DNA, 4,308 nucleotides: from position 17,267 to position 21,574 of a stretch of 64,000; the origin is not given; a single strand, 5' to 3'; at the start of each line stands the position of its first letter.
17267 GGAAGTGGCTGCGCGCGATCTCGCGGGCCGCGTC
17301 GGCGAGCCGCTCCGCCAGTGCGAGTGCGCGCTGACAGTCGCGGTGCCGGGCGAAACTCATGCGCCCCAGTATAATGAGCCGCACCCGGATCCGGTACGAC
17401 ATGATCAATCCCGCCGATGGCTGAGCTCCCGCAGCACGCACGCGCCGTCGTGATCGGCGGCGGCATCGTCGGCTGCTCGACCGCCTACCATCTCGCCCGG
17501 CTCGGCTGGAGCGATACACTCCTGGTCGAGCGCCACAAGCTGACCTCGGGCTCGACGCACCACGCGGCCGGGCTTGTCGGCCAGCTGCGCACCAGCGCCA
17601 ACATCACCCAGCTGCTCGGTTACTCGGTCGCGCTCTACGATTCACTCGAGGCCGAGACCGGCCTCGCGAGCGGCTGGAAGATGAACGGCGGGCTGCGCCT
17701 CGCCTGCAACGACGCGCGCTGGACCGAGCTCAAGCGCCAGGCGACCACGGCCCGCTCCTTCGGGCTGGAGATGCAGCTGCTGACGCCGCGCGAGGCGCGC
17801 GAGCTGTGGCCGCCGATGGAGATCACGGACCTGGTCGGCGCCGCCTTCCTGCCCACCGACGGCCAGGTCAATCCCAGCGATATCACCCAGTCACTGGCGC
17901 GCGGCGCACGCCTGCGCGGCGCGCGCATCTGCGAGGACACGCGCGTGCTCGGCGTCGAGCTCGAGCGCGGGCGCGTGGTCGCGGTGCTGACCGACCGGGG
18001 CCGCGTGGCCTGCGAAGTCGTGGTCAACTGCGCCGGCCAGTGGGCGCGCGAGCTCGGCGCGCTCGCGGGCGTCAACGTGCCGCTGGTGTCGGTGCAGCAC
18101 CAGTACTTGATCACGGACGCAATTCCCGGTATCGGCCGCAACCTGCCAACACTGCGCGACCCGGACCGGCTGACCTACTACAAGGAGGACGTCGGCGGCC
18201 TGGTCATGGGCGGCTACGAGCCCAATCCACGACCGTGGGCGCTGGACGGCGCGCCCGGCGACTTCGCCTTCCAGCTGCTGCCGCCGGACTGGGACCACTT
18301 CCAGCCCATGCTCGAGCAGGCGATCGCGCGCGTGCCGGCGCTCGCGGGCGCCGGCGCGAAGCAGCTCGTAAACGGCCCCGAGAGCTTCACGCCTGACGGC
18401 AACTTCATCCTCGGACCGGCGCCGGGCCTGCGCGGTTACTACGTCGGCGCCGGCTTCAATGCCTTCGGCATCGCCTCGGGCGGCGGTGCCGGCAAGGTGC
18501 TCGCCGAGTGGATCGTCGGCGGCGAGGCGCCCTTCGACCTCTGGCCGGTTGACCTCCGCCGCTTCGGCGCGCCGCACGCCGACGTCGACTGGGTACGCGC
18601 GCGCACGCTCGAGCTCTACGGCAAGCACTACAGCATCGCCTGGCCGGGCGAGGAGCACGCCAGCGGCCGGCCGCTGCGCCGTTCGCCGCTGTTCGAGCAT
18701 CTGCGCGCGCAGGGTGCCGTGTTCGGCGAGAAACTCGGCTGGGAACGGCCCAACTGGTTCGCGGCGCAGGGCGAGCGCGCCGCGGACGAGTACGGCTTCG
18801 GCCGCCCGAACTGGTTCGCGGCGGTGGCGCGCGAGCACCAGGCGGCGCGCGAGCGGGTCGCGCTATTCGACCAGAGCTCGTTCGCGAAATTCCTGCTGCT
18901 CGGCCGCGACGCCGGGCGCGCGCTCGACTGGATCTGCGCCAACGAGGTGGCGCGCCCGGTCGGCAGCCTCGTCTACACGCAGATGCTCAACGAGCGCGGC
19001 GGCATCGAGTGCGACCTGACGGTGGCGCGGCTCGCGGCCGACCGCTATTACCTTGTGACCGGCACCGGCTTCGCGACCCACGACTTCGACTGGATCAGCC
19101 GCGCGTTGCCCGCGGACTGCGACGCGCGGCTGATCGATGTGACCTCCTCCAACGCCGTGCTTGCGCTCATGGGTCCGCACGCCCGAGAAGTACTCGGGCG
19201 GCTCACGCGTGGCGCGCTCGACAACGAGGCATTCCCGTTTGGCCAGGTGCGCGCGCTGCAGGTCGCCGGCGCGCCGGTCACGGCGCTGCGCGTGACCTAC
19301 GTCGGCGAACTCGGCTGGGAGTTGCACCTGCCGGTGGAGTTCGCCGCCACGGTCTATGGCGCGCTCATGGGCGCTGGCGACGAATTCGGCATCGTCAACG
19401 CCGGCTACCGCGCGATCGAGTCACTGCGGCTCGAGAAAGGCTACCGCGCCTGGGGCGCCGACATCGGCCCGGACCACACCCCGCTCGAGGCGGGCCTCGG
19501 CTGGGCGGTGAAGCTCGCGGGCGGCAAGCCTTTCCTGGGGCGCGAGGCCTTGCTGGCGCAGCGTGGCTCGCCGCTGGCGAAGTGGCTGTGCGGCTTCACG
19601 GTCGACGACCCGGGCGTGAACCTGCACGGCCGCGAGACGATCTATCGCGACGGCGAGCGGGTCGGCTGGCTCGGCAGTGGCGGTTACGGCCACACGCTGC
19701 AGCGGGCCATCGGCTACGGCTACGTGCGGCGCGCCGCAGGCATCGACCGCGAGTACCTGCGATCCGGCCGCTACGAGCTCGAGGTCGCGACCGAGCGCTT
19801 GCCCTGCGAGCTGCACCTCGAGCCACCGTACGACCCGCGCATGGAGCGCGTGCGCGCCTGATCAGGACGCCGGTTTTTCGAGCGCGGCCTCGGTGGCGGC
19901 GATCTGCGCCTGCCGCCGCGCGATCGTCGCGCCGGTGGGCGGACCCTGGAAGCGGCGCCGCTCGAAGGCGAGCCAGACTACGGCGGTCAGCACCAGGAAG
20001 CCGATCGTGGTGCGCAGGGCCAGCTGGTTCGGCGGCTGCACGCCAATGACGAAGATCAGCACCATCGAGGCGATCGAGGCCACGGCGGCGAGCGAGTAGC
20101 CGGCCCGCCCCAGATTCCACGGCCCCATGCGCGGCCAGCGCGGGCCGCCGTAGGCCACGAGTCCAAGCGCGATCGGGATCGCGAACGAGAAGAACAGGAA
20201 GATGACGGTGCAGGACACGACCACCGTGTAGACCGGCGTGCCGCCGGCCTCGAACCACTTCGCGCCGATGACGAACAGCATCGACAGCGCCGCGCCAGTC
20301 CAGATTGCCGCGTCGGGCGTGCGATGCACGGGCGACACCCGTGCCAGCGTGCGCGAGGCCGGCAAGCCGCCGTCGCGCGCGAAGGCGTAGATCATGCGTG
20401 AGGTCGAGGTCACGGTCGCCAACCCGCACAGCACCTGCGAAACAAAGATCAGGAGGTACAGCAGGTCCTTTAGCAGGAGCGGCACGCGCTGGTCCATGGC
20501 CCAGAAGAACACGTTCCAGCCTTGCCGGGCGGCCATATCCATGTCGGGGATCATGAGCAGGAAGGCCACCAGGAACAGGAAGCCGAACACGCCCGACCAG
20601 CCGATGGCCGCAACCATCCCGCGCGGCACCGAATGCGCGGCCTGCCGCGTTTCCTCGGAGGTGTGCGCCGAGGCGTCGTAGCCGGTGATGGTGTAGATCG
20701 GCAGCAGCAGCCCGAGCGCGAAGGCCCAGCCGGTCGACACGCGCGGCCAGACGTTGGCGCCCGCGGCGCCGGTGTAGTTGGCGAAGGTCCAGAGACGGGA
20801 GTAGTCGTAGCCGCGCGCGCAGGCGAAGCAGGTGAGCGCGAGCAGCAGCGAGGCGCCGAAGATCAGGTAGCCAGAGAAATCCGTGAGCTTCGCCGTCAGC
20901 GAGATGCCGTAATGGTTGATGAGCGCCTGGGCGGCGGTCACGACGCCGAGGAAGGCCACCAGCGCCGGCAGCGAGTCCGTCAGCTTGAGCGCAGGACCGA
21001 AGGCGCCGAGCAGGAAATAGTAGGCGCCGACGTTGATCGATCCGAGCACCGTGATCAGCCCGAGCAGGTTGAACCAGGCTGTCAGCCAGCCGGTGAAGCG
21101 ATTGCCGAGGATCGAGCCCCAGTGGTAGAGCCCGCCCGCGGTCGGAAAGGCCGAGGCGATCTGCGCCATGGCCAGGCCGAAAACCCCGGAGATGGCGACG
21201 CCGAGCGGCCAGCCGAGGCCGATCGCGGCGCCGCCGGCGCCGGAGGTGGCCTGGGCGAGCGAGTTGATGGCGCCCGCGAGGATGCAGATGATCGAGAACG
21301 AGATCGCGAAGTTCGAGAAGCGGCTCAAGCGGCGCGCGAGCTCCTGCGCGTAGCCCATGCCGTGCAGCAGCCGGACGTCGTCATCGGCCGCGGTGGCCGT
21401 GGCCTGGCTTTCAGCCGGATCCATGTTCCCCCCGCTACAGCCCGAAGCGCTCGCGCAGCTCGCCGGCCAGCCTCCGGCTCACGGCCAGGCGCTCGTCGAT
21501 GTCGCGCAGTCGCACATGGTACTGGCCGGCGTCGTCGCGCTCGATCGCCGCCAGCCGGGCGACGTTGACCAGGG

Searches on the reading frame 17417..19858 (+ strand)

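Call 51: search_protein_families(library=pfam, proteins=[window:17417-19858:+], max_evalue=0.00001)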
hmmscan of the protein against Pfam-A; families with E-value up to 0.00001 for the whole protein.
window:17417-19858:+ (814 aa): 4 families
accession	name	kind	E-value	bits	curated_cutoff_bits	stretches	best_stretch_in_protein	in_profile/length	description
PF01571.26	GCV_T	-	7.5e-79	265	25.6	1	426-697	2-255/255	Aminomethyltransferase folate-binding domain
PF01266.30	DAO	-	4.2e-73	247.3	27.9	1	10-365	2-353/353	FAD dependent oxidoreductase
PF16350.10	FAO_M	-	1e-18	67.7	27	1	369-423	2-56/56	FAD dependent oxidoreductase central domain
PF08669.17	GCV_T_C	-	1.9e-17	63.3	25.9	1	724-806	3-80/80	Glycine cleavage T-protein C-terminal barrel domain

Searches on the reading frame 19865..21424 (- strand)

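Call 51: search_protein_families(library=pfam, proteins=[window:19865-21424:-], max_evalue=0.00001)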
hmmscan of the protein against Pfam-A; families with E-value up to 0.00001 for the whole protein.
window:19865-21424:- (520 aa): 2 families
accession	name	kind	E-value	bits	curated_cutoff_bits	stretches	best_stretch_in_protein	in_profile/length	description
PF13520.12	AA_permease_2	-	7.7e-53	180.4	27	1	33-483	1-423/427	Amino acid permease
PF00324.27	AA_permease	-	7.5e-18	64.9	24.6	1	51-418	14-375/470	Amino acid permease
